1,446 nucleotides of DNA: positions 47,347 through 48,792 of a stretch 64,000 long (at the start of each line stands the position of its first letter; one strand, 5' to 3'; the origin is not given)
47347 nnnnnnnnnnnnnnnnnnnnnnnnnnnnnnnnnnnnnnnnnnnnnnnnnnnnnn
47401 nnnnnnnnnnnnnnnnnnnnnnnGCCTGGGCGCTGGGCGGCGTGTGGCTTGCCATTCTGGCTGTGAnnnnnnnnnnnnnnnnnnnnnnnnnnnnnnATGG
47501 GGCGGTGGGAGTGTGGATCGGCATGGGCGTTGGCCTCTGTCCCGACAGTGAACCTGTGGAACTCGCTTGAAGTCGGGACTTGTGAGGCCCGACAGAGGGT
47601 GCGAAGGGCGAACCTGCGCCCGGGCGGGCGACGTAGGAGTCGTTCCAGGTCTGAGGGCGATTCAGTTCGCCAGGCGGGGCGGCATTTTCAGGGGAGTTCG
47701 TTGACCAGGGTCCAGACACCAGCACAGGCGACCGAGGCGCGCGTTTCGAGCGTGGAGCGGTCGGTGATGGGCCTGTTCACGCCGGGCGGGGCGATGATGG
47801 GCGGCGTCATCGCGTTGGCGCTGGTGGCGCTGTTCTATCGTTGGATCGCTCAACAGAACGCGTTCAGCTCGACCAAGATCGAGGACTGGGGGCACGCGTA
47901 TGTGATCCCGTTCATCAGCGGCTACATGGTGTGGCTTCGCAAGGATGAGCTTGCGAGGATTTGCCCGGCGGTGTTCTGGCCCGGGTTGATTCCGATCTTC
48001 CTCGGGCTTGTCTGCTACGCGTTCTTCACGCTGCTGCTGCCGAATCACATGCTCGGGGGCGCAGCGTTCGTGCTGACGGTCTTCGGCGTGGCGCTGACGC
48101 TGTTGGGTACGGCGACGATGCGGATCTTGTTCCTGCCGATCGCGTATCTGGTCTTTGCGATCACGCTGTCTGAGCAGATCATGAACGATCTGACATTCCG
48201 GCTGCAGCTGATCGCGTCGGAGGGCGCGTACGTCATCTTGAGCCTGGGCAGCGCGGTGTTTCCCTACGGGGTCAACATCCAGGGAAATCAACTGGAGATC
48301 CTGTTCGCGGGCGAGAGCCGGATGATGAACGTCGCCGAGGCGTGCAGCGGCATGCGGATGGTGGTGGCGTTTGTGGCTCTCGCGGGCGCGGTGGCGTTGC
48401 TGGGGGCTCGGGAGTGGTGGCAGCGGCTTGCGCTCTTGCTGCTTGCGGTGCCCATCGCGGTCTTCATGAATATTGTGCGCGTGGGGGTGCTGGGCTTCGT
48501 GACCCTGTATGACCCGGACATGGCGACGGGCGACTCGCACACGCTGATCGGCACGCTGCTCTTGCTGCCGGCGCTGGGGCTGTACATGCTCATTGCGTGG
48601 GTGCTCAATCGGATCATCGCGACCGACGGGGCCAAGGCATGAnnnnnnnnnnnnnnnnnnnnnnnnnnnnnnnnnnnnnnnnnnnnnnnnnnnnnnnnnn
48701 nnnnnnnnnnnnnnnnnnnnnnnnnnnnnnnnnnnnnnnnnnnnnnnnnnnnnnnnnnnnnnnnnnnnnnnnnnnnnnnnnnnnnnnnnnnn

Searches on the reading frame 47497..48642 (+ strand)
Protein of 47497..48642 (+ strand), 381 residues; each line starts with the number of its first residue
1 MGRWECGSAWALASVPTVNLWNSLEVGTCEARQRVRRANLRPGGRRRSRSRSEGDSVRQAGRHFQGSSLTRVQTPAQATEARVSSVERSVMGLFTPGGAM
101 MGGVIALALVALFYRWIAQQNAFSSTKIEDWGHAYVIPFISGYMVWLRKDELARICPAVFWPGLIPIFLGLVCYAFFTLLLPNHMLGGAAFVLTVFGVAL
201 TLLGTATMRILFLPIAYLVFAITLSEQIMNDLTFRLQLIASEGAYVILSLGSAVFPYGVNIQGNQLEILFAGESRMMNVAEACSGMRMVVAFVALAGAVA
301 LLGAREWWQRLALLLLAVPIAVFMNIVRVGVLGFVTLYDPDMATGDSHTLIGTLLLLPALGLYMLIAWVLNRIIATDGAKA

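Call 18: search_protein_families(library=pfam, proteins=[window:47497-48642:+], max_evalue=0.001)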
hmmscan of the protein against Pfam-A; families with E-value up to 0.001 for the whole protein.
window:47497-48642:+ (381 aa): 1 family
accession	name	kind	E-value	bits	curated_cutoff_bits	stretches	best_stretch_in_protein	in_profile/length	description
PF09721.15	Exosortase_EpsH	-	1.7e-40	139.5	25.7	1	109-370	12-254/254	Transmembrane exosortase (Exosortase_EpsH)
